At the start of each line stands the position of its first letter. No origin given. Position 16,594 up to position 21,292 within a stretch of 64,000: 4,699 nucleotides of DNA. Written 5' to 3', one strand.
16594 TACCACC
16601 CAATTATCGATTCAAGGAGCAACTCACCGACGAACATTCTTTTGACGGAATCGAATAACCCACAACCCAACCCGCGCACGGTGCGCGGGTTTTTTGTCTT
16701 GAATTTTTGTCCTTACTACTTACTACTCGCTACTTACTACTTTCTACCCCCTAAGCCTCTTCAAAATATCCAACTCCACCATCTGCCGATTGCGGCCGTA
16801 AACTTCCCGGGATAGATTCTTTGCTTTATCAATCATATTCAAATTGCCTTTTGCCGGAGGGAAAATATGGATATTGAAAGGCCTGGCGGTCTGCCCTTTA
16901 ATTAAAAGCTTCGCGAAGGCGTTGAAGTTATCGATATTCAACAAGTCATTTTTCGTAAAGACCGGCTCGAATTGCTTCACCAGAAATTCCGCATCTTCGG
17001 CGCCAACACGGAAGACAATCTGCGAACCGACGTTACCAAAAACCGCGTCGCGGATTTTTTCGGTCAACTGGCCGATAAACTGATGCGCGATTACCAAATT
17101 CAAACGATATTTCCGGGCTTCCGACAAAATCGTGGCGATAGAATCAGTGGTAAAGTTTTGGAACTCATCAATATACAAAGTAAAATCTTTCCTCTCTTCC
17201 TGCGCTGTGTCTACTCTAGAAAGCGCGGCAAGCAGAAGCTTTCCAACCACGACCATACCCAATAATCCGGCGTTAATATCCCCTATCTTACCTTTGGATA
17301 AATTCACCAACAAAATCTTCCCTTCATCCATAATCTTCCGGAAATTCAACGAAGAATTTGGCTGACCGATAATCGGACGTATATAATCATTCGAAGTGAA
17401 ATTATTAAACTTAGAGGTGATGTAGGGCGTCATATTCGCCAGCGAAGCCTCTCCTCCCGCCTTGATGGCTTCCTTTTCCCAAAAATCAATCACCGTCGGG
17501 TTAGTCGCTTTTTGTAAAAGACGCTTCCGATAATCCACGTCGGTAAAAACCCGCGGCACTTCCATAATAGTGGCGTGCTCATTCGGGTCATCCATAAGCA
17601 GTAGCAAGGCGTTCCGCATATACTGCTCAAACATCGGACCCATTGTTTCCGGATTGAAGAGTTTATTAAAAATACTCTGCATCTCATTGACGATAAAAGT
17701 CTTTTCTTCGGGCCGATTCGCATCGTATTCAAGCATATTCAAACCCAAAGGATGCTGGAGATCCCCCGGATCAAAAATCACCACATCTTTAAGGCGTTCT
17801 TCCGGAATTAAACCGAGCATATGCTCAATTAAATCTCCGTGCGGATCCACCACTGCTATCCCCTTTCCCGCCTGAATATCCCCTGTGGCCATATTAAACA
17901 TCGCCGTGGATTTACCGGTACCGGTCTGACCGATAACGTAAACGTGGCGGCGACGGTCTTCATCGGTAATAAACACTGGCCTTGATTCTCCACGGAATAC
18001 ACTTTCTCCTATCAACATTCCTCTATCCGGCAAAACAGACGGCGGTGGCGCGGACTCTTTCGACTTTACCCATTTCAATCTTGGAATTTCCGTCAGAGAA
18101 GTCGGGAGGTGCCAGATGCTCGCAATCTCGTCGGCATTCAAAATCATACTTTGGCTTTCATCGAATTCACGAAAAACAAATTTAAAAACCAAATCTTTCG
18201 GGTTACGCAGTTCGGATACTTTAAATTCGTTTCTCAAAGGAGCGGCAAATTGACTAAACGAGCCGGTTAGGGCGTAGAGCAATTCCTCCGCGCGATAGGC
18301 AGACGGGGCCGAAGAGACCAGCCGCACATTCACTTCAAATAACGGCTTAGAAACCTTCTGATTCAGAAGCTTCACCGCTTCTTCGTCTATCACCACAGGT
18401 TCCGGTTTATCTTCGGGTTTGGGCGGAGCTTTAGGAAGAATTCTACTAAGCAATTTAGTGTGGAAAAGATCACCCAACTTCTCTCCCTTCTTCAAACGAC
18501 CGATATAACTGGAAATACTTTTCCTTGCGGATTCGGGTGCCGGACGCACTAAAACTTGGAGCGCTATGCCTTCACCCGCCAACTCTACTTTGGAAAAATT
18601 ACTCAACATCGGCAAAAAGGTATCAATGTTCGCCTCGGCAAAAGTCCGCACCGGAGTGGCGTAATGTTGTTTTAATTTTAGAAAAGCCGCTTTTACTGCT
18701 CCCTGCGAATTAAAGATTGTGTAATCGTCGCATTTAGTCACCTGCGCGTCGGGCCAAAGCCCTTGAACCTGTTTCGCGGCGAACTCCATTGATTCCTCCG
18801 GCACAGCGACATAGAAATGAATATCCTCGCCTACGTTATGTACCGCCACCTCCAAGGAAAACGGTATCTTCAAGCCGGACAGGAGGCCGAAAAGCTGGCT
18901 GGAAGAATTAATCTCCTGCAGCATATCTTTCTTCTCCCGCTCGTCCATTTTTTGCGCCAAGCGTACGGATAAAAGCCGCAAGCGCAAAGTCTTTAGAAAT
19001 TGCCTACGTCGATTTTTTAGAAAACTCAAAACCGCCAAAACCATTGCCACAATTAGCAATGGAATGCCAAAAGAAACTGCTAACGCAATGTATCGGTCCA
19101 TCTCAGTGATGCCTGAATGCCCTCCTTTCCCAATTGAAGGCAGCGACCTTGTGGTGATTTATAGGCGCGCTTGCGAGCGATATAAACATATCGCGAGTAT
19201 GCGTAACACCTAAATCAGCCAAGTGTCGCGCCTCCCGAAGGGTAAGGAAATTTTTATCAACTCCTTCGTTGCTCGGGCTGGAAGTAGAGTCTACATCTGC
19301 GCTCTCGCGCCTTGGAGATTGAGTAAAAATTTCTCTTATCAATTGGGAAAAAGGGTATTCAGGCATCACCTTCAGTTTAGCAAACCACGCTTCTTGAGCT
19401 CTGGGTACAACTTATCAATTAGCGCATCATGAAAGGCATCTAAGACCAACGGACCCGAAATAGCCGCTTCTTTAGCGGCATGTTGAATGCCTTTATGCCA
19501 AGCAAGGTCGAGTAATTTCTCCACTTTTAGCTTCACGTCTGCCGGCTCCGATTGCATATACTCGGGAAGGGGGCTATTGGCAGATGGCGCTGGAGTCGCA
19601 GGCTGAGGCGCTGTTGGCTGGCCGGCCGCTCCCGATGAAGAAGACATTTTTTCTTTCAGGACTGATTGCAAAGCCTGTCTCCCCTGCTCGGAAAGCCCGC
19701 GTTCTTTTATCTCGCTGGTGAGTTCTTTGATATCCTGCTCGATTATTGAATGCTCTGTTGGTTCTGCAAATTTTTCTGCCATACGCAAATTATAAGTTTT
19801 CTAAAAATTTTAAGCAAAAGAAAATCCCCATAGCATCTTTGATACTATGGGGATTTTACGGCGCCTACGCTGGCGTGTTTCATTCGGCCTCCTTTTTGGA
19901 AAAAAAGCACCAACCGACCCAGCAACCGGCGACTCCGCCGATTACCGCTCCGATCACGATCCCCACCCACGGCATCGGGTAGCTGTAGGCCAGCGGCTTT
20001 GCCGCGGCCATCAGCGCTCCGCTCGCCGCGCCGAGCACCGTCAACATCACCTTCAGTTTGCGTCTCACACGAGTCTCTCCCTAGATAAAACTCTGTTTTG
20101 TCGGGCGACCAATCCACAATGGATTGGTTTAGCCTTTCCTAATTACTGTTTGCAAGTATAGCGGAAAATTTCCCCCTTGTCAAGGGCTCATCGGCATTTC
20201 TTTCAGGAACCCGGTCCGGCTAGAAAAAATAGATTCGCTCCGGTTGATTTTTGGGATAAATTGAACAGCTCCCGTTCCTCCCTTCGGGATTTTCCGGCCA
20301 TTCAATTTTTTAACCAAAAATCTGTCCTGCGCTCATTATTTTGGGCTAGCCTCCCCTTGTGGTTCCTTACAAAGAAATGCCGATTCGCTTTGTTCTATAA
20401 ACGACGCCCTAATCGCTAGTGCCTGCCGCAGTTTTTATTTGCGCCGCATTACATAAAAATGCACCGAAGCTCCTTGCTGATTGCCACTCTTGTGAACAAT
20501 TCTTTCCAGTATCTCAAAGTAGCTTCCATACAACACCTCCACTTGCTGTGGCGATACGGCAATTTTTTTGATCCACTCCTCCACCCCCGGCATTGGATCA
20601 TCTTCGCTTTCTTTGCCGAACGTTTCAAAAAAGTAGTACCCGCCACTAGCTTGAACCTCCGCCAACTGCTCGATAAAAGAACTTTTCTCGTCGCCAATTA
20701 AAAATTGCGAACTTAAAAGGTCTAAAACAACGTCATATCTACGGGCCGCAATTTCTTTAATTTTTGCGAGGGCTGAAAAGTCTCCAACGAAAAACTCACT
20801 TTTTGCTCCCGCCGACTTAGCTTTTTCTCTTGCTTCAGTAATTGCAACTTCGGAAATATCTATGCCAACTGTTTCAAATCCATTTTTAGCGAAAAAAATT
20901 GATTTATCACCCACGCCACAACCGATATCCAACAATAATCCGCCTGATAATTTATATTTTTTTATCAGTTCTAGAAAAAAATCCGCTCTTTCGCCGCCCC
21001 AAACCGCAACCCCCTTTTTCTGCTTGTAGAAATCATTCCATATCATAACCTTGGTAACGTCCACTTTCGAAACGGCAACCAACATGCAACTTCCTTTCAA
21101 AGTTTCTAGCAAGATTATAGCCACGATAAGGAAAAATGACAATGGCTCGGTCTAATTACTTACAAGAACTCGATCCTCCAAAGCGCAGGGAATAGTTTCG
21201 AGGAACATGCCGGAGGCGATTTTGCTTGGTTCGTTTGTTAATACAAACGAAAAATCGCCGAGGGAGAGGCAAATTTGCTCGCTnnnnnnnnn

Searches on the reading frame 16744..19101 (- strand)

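Call 6: search_protein_families(library=pfam, proteins=[window:16744-19101:-])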
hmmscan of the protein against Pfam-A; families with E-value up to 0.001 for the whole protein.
window:16744-19101:- (785 aa): 5 families
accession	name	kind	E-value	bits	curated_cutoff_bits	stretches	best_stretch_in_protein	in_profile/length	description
PF02534.20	T4SS-DNA_transf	-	7e-09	35.5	20.1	1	367-683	31-348/468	Type IV secretory system Conjugative DNA transfer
PF01935.23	DUF87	-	9.5e-07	29.6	23.2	1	381-455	20-88/220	Helicase HerA, central domain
PF10412.15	TrwB_AAD_bind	-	5.4e-06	26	20.5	0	382-430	13-61/387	Type IV secretion-system coupling protein DNA-binding domain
PF12696.13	TraG-D_C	-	5.7e-05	23.5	22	1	641-703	3-68/126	TraM recognition site of TraD and TraG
PF25199.1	nSTAND_NTPase5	-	0.00031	21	34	0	380-447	37-106/145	Novel STAND NTPase 5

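Call 7: search_protein_families(library=ncbifam, proteins=[window:16744-19101:-])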
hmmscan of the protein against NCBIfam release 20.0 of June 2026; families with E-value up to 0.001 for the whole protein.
window:16744-19101:- (785 aa): 7 families
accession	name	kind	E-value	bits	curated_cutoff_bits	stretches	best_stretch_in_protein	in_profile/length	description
TIGR03743.1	SXT_TraD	subfamily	1.5e-11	43.5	366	1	372-423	163-214/636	conjugative transfer system coupling protein TraD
NF045973.1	conju_CD1115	equivalog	2.8e-11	42.9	250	1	379-466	19-104/442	VirD4-like conjugal transfer protein, CD1115 family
NF053655.1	CedD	equivalog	5e-07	28.8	600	1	364-428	201-265/527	DNA-translocating ATPase CedD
TIGR03754.1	conj_TOL_TraD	equivalog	1.2e-06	27.3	647.55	1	371-424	167-220/643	type IV conjugative transfer system coupling protein TraD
NF041447.1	TrbC_conju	equivalog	4.9e-06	25.2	800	1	363-420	108-165/685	F-type conjugative transfer protein TrbC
TIGR00929.1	VirB4_CagE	subfamily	0.00022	19.6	643.1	0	636-737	633-740/792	VirB4 family type IV secretion/conjugal transfer ATPase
NF040819.1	helicase_HerA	equivalog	0.00036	19.2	970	0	363-429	135-202/561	DNA double-strand break repair helicase HerA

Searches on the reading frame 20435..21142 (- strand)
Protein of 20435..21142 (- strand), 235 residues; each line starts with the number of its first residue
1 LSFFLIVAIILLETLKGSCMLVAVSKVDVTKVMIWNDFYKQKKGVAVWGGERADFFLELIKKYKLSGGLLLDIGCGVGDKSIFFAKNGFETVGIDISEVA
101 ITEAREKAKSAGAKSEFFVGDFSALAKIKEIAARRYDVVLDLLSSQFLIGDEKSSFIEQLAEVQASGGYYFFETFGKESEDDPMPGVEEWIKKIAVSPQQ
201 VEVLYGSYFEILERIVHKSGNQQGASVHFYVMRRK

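Call 6: search_protein_families(library=pfam, proteins=[window:20435-21142:-])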
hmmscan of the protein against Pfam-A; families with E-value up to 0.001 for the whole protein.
window:20435-21142:- (235 aa): 12 families
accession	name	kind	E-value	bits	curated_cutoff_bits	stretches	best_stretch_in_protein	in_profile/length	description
PF13847.12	Methyltransf_31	-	8.9e-14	51.8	27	1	69-180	6-117/145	Methyltransferase domain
PF13649.12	Methyltransf_25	-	2.5e-13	51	27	1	71-168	2-97/97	Methyltransferase domain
PF08242.18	Methyltransf_12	-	9.8e-11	42.7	30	1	71-169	1-97/98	Methyltransferase domain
PF08241.18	Methyltransf_11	-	1.2e-10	42.3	21.2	1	71-172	1-95/95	Methyltransferase domain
PF13489.12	Methyltransf_23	-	2.3e-08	34.4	27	1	57-179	14-123/164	Methyltransferase domain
PF03848.20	TehB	-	3.4e-07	30.3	20.4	1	65-171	29-131/193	Tellurite resistance protein TehB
PF03291.22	mRNA_G-N7_MeTrfase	-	4.7e-05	23.1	26.6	1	69-148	64-150/315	mRNA (guanine-N(7))-methyltransferase domain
PF05175.20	MTS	-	6.7e-05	23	23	1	54-124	21-92/170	Methyltransferase small domain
PF06325.19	PrmA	-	7.5e-05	22.8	22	1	57-140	152-231/296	Ribosomal protein L11 methyltransferase (PrmA)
PF02353.26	CMAS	-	9e-05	22.4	27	1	61-193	56-187/273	Mycolic acid cyclopropane synthetase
PF09445.16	Methyltransf_15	-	0.00048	20.2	22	1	69-140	3-76/165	RNA cap guanine-N2 methyltransferase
PF05724.17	TPMT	-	0.00062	19.9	26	0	74-110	45-81/218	Thiopurine S-methyltransferase (TPMT)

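Call 7: search_protein_families(library=ncbifam, proteins=[window:20435-21142:-])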
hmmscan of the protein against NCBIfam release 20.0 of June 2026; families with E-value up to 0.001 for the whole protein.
window:20435-21142:- (235 aa): 29 families (the best 25 are shown)
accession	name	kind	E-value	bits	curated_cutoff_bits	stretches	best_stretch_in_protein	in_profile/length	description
NF043040.1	corrin_prot_MT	hypoth_equivalog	6.5e-12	45.3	180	1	58-168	33-143/216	corrinoid protein-associated methyltransferase CpaM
TIGR02021.1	BchM-ChlM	equivalog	1.2e-11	44.4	158.9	1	56-126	44-116/218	magnesium protoporphyrin IX methyltransferase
NF045649.1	2X_seleno_MduS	exception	1.7e-10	40.4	380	1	33-116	9-91/338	methyltransferase domain-containing selenoprotein MduS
TIGR01983.1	UbiG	equivalog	3.7e-10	39.5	102.95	1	63-178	46-157/228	bifunctional 2-polyprenyl-6-hydroxyphenol methylase/3-demethylubiquinol 3-O-methyltransferase UbiG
NF008992.0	PRK12335.1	equivalog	5.2e-09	35.7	303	1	65-172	121-223/289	SAM-dependent methyltransferase TehB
NF001790.0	PRK00517.3-3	equivalog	2.2e-08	33.8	269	1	56-141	112-197/262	50S ribosomal protein L11 methyltransferase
NF001786.0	PRK00517.2-4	equivalog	3.2e-07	29.7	327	1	56-140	133-211/277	50S ribosomal protein L11 methyltransferase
NF011529.0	PRK14968.1-3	equivalog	3.7e-07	29.8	162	1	64-149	32-110/198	putative methyltransferase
TIGR00477.1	tehB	equivalog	2.5e-06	27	219.5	1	66-171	73-173/238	tellurite resistance methyltransferase TehB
NF001785.0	PRK00517.2-2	equivalog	3.5e-06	26.4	188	1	56-149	135-225/282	50S ribosomal protein L11 methyltransferase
NF008405.0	PRK11207.1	equivalog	3.6e-06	26.6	218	1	65-171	29-131/198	tellurite resistance methyltransferase TehB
TIGR02072.1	BioC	equivalog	3.8e-06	26.9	184.95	1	57-179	24-139/244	malonyl-ACP O-methyltransferase BioC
NF007610.0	PRK10258.1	equivalog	4e-06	26.4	342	1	53-179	31-145/251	malonyl-ACP O-methyltransferase BioC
NF041820.1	daptide_MTase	equivalog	9.3e-06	25.3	175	1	61-182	31-152/243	daptide-type RiPP biosynthesis methyltransferase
NF045667.1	MTase_DVU1556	equivalog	1.2e-05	24.9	155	1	66-110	22-67/213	DVU_1556 family methyltransferase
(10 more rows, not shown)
